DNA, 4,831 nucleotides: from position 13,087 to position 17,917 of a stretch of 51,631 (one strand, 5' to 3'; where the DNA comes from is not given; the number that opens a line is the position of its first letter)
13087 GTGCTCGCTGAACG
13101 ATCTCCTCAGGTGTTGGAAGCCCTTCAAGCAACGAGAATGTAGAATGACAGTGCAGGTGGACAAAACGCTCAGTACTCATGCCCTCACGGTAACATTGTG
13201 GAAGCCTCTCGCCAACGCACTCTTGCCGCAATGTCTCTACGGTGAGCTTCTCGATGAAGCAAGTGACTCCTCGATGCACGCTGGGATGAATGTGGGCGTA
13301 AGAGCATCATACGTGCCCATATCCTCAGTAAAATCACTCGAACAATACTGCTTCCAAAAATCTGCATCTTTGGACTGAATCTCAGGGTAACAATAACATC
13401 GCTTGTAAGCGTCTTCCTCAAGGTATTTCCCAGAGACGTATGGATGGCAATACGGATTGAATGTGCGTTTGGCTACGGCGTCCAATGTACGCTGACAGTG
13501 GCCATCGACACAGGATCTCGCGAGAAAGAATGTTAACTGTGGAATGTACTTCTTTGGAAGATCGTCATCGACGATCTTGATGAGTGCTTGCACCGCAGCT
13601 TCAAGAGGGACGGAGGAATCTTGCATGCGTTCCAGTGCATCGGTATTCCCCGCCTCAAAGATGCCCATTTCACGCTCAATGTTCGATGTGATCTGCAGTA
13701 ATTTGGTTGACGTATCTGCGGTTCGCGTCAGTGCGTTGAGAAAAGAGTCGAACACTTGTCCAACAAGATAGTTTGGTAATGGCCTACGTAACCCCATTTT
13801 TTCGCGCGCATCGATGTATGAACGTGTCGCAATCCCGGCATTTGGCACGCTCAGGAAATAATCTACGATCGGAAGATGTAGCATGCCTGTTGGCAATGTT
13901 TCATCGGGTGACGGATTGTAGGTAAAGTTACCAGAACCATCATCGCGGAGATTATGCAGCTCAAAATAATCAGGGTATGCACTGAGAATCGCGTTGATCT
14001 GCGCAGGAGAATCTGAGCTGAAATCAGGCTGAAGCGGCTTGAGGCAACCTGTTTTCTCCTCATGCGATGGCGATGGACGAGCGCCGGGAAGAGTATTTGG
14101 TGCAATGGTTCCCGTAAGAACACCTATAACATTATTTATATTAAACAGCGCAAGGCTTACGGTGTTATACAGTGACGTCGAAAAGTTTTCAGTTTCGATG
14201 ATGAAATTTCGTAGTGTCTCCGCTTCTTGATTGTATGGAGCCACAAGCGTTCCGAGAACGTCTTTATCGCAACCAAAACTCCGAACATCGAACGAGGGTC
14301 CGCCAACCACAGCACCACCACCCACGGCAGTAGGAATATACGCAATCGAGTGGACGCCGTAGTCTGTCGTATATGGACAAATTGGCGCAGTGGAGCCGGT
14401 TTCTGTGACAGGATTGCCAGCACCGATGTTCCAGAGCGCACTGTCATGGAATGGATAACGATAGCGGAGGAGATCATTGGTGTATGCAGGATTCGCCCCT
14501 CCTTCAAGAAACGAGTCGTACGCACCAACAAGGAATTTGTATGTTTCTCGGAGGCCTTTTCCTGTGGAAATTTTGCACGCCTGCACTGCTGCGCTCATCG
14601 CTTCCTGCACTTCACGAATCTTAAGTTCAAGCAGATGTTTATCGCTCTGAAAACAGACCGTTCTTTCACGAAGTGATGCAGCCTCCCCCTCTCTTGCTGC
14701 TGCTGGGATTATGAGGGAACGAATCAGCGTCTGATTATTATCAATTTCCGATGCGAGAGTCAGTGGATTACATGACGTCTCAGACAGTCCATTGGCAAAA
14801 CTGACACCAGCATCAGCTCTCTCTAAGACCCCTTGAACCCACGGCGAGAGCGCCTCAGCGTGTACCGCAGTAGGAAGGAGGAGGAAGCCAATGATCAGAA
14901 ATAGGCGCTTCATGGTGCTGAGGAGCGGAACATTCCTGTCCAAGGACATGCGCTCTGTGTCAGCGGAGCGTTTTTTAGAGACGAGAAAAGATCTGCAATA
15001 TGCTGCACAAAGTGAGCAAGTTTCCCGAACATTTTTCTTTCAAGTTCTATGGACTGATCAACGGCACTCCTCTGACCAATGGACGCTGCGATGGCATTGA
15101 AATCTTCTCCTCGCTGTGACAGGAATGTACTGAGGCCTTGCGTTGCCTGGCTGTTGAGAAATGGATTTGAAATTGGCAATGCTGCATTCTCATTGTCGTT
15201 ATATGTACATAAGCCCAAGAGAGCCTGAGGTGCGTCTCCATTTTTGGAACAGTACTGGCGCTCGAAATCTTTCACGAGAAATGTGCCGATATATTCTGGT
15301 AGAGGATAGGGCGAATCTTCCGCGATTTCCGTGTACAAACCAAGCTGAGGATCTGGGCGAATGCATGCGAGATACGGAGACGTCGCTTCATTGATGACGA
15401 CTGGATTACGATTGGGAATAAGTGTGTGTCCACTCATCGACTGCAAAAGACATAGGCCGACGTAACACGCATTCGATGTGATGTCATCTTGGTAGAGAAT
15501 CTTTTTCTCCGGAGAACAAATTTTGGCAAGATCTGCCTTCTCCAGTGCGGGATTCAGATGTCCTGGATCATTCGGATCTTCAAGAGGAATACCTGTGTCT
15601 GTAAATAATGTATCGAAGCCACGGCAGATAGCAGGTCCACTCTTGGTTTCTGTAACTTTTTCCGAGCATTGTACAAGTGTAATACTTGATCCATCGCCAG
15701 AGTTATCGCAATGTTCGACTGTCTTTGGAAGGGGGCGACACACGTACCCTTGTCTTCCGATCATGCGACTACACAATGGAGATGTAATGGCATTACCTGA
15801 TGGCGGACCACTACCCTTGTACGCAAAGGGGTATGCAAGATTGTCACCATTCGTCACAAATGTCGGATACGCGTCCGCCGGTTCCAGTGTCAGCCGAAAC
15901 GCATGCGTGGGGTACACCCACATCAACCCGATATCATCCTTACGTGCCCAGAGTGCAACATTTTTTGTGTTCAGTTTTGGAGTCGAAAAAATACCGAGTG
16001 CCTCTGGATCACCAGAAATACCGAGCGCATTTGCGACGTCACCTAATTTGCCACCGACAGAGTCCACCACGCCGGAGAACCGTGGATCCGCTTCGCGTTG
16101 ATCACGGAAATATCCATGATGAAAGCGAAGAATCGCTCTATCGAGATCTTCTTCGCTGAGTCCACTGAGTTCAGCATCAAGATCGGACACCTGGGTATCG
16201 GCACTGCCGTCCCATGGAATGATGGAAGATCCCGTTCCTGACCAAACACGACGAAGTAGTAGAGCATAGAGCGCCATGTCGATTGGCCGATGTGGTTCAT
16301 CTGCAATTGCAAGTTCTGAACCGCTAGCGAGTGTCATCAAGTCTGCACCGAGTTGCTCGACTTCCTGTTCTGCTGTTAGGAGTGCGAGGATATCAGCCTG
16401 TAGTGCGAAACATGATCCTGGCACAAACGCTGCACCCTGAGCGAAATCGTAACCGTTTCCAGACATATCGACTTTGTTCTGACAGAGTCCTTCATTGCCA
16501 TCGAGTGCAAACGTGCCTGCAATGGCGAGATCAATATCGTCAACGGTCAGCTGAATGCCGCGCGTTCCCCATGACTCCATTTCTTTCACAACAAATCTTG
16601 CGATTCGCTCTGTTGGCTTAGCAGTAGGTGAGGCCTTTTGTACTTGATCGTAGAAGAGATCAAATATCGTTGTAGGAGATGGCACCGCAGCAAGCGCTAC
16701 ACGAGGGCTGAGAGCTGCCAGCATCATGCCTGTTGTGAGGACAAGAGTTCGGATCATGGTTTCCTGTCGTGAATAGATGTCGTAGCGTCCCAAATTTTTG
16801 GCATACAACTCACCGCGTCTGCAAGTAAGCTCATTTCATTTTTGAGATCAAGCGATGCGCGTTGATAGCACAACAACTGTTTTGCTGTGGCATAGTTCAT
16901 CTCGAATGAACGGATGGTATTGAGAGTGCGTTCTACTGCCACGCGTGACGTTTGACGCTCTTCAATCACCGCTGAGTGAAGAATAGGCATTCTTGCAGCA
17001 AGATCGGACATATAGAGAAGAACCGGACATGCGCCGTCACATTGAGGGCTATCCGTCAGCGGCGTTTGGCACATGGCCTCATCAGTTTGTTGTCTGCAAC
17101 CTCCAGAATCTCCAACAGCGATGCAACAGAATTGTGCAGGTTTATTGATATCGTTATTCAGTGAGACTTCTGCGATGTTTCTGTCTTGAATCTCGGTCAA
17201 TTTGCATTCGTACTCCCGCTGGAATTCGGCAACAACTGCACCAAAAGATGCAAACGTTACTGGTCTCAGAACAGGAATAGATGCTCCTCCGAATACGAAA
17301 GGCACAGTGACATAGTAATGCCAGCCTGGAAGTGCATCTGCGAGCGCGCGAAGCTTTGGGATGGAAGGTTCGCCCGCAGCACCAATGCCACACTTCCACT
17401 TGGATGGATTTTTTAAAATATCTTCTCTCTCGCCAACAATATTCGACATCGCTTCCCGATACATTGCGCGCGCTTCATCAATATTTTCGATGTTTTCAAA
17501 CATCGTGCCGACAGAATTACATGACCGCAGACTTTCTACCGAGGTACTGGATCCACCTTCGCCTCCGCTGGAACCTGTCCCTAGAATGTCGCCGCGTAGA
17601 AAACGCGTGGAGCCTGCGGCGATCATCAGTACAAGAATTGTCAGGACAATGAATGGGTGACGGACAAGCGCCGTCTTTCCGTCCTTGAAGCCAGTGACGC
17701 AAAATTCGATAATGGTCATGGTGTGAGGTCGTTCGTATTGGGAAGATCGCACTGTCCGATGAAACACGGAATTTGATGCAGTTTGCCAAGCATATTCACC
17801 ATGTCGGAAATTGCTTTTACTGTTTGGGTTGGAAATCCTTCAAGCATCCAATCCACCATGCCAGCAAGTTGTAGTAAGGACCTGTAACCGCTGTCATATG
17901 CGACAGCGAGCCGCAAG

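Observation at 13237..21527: Five-gene operon encoding only large, exported, cysteine-rich proteins with no recognisable domains, sited between ssb and dnaE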

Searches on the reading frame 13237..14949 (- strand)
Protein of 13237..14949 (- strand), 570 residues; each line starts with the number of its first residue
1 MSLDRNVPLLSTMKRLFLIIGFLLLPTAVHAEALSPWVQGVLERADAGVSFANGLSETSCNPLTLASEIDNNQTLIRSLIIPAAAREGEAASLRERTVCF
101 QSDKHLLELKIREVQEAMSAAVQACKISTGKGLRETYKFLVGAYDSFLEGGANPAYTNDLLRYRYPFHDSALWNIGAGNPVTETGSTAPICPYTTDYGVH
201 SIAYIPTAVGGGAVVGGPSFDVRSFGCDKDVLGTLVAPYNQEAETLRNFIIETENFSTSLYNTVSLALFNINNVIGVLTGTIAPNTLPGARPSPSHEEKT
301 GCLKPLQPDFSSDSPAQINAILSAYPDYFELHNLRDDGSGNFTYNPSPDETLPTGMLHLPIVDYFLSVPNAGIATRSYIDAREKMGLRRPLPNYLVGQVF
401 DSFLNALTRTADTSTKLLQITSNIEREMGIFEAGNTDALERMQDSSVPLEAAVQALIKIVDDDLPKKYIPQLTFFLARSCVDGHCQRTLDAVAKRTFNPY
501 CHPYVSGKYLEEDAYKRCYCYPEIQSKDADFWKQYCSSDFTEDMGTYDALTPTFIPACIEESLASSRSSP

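Call 3: search_protein_families(library=pfam, proteins=[window:13237-14949:-], max_evalue=1)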
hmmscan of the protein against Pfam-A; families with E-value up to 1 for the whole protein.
window:13237-14949:- (570 aa): 2 families
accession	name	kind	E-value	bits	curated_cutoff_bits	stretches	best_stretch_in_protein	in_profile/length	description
PF04589.18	RFX1_trans_act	-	0.062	14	25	1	148-219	79-155/160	RFX1 transcription activation region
PF02637.23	GatB_Yqey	-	0.23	11.8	27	1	100-162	87-145/148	GatB domain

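Call 4: search_protein_families(library=ncbifam, proteins=[window:13237-14949:-], max_evalue=1)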
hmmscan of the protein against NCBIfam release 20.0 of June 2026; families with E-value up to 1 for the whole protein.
window:13237-14949:- (570 aa): 0 families

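Call 11: search_solved_structures(query=window:13237-14913:-, max_evalue=10)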
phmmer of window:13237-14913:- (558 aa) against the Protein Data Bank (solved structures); distinct sequences matched with E-value up to 10: 0.

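Call 12: search_protein_families(library=phrogs, proteins=[window:13237-14913:-], max_evalue=1)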
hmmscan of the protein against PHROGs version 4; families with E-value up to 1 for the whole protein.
window:13237-14913:- (558 aa): 1 family
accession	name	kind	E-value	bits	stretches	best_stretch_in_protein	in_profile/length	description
phrog_9570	-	tail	0.36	10.6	1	407-448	223-265/689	tail length tape measure protein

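Call 63: search_protein_families(library=padloc, proteins=[window:13237-14913:-], max_evalue=1)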
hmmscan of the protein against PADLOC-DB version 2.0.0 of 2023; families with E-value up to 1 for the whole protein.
window:13237-14913:- (558 aa): 0 families

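Call 74: search_solved_structures(query=A4, max_evalue=10)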
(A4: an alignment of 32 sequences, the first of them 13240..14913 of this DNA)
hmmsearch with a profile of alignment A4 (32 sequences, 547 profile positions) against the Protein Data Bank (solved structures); distinct sequences matched with E-value up to 10: 6.
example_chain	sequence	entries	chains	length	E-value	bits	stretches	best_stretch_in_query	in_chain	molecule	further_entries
5oi7_A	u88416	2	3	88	0.44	12.5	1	393-441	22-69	Centrosomal protein of 85 kDa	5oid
4m3l_A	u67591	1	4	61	0.5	12.3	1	392-439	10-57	E3 ubiquitin-protein ligase TRIM63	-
4o9b_A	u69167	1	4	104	3.3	9.6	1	30-113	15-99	Stromal interaction molecule 1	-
1aep_A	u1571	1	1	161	7.1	8.5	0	390-440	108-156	APOLIPOPHORIN III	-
3g6b_A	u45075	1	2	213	8.4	8.2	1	219-268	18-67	Methyl-accepting chemotaxis protein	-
1ls4_A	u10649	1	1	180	9.4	8.1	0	390-440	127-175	Apolipophorin-III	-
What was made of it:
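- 13237..14913 (-): Gene E, 558 aa from the ATG overlapping the stop of D. Signal peptide (VHA|E). 13 conserved Cys. Cys48 and Cys113 are lost together in six lineages, which suggests a disulfide pair. The last Cys (546) is dispensable. No PDB profile hit (call 74).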

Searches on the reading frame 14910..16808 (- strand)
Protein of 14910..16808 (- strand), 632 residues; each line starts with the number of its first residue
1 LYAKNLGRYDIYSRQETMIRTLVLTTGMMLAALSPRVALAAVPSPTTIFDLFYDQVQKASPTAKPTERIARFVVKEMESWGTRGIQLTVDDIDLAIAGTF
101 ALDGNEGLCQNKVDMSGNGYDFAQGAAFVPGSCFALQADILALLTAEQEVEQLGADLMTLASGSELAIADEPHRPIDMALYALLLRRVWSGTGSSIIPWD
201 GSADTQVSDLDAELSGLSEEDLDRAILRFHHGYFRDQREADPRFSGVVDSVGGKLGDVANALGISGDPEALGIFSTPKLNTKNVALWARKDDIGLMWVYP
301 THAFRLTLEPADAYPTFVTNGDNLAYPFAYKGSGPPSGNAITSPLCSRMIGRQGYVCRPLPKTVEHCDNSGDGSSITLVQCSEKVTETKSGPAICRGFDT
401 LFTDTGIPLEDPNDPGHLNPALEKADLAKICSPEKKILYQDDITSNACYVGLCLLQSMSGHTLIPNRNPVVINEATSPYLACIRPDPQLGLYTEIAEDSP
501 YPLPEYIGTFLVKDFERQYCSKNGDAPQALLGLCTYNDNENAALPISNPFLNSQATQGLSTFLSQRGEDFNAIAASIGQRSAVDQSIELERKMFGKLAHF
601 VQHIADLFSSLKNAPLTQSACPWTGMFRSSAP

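Call 3: search_protein_families(library=pfam, proteins=[window:14910-16808:-], max_evalue=1)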
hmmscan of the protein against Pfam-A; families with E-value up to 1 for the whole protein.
window:14910-16808:- (632 aa): 0 families

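Call 4: search_protein_families(library=ncbifam, proteins=[window:14910-16808:-], max_evalue=1)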
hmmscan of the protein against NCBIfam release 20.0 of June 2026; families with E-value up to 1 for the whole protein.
window:14910-16808:- (632 aa): 0 families

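Call 10: search_solved_structures(query=window:14910-16757:-, max_evalue=10)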
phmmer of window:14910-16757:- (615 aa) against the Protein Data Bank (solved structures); distinct sequences matched with E-value up to 10: 0.

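Call 12: search_protein_families(library=phrogs, proteins=[window:14910-16757:-], max_evalue=1)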
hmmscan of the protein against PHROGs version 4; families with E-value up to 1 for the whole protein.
window:14910-16757:- (615 aa): 0 families

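Call 34: find_homologous_proteins(query=window:14910-16757:-)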
Query window:14910-16757:- (615 aa): 76 proteins with E <= 0.001 among 8000 candidates.
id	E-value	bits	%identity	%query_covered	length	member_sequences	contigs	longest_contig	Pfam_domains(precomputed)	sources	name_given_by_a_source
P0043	0.0e+0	1416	100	100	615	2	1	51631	-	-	-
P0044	0.0e+0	1058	72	100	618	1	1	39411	-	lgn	-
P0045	0.0e+0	1051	72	99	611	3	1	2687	-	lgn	-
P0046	0.0e+0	1041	72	100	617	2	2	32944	-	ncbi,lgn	-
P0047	0.0e+0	1036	72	100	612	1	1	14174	-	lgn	-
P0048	0.0e+0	1024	69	100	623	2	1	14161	-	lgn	-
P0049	0.0e+0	1021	71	100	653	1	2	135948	-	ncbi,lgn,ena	-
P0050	0.0e+0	1017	69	100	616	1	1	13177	-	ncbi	-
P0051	9.6e-298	1007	69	100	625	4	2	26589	-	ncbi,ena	-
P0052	2.6e-294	996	69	100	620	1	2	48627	-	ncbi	-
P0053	9.5e-291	984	70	100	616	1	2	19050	-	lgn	-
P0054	3.9e-275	932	65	100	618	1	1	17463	-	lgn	-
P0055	2.1e-273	926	65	100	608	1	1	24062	-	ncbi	-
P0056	5.3e-261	886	64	100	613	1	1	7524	-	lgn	-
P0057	2.2e-243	827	58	99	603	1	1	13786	-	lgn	-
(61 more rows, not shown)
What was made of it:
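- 14910..16757 (-): Gene D, 615 aa from the ATG overlapping the stop of C. Signal peptide (ALA|A). Mostly helical, with a 65-residue C-terminal helix (532-596). 14 conserved Cys, several of them in low-confidence loops (328-377). 76 homologue clusters, nearly all full length (call 34).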

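Call 52: search_solved_structures(query=A2, max_evalue=10)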
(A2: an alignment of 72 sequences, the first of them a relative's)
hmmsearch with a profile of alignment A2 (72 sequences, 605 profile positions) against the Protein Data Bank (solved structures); distinct sequences matched with E-value up to 10: 6.
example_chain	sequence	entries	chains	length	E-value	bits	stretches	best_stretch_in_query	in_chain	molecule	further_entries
4j42_A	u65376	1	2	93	0.29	12.5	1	173-239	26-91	secreted protein EsxB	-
4iyh_A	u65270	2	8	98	0.57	11.5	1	173-241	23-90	Secreted protein EsxB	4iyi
4j41_A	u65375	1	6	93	0.68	11.3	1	173-239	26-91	secreted protein EsxB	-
4j7k_A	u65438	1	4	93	0.71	11.2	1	173-239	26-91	secreted protein EsxB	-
4j10_A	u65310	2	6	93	1.1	10.7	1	173-239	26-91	SECRETED PROTEIN ESXB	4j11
9dbu_A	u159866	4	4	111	4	8.8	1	521-582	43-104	Computationally Designed PW1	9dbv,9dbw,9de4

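Call 55: predict_structure(alignment_id=A2)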
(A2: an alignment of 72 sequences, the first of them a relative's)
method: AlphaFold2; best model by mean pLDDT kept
length: 615 residues; sequences in the alignment: 72
mean_pLDDT: 72.0   pTM: 0.60
mean pLDDT of the five models: 72.0, 71.3, 68.6, 66.5, 66.1
residues with pLDDT >= 90: 108; 70-90: 291; 50-70: 95; < 50: 121
segments of 3 or more residues with pLDDT < 50: 16-27, 150-159, 328-349, 356-363, 365-377, 443-481, 602-609, 611-615
pLDDT, mean of each block of 10 residues (from residue 1): 65 55 46 66 71 92 90 92 85 92 87 89 91 82 63 47 64 62 91 96 91 91 91 96 92 81 87 87 80 79 81 84 59 41 45 46 41 46 80 80 83 76 76 71 42 40 38 34 65 78 79 73 74 83 82 76 75 74 74 68 46 42
secondary structure, 60 per line:
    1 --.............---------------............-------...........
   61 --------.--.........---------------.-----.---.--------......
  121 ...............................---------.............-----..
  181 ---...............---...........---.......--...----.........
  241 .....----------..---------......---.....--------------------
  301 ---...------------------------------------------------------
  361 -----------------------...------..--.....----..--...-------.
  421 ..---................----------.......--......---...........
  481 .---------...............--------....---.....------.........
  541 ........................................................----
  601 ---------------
elements in order: H3-15 H31-42 H50-60 H72-80 H116-151 H161-173 H184-198 H202-212 H216-222 H232-245 E267-272 E276-280 E384-386 E397-401 E420-422 H426-441 H452-458 H461-466 H470-481 H491-505 H514-517 H521-525 H532-596
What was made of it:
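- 14910..16757 (-): AlphaFold2 mean pLDDT 72 (call 55).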

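Call 58: fold_search(model_id=the predicted structure, library=pdb)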
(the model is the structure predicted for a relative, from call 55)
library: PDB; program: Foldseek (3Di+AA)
matches with E <= 10: 1; with E <= 0.001: 0
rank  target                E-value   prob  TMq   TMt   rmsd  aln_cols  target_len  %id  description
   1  9o88_B                8.0e+00  0.02  0.07  0.05  19.4       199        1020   10  Cryo-EM structure of CIM0216-bound rabbit TRPM3 having 2 resting and 2 activated subunits (para position) at 18 degree (released 2025-12-17)
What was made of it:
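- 14910..16757 (-): No Foldseek hit in PDB (call 58) and no PDB profile hit (call 52).
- On Any solved fold (PDB): D: best E=8 (call 58).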

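Call 63: search_protein_families(library=padloc, proteins=[window:14910-16757:-], max_evalue=1)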
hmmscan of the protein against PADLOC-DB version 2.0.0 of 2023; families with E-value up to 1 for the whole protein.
window:14910-16757:- (615 aa): 0 families

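Call 89: find_related_loci(query=A2, collection=viral_contigs, flank=5000)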
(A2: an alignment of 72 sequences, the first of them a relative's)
Query A2 (615 aa) in viral_contigs; peptide patterns used: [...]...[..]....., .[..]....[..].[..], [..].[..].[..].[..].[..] (x = any residue, [..] = any of these).
25 stretches matched a pattern, but none encodes a relative of the query by tblastn (E <= 1e-3).

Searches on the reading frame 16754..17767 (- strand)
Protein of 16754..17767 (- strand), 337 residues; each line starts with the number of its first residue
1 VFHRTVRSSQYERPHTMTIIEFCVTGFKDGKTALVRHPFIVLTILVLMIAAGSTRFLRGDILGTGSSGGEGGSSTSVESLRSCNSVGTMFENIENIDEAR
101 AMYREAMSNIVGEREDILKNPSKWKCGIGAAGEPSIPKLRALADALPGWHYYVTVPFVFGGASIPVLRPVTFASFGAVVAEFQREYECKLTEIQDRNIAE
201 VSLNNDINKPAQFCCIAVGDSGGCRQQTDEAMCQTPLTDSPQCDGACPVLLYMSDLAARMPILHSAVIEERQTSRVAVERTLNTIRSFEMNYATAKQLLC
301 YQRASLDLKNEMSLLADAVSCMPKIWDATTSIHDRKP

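Call 3: search_protein_families(library=pfam, proteins=[window:16754-17767:-], max_evalue=1)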
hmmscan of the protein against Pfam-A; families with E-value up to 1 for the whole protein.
window:16754-17767:- (337 aa): 1 family
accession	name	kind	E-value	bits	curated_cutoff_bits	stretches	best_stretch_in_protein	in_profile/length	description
PF13374.12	TPR_10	-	0.21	12.1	27.5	1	80-107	2-29/42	Tetratricopeptide repeat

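Call 4: search_protein_families(library=ncbifam, proteins=[window:16754-17767:-], max_evalue=1)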
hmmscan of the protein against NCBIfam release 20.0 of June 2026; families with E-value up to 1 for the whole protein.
window:16754-17767:- (337 aa): 0 families

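Call 12: search_protein_families(library=phrogs, proteins=[window:16754-17719:-], max_evalue=1)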
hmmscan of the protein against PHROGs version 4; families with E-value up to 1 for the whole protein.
window:16754-17719:- (321 aa): 2 families
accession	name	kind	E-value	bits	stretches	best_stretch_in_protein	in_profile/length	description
phrog_8605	-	lysis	0.1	13.7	1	272-313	10-51/165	endolysin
phrog_26112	-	unknown function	0.13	13.2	1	27-71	46-90/166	-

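Call 63: search_protein_families(library=padloc, proteins=[window:16754-17719:-], max_evalue=1)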
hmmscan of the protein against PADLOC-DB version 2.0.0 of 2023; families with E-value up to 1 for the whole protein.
window:16754-17719:- (321 aa): 0 families

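Call 75: search_solved_structures(query=A5, max_evalue=10)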
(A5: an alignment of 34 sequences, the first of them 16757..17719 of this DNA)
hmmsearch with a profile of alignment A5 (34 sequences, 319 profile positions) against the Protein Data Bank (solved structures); distinct sequences matched with E-value up to 10: 2.
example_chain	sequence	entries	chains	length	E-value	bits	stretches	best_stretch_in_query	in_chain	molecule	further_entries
8hnn_N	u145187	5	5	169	1.8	10.9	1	12-75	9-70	Nb6 | Nb6 nanobody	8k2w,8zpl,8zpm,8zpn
9lfa_C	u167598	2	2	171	1.8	10.9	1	12-75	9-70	Nanobody 6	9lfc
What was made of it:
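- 16754..17719 (-): Gene C, 321 aa from the ATG that overlaps the stop of B (ATGA). N-in signal anchor (about residues 20-40), a Gly/Ser linker, and an ectodomain with 5 invariant Cys plus a 6-Cys insert found in most Peribacteria. No PDB profile hit (call 75).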
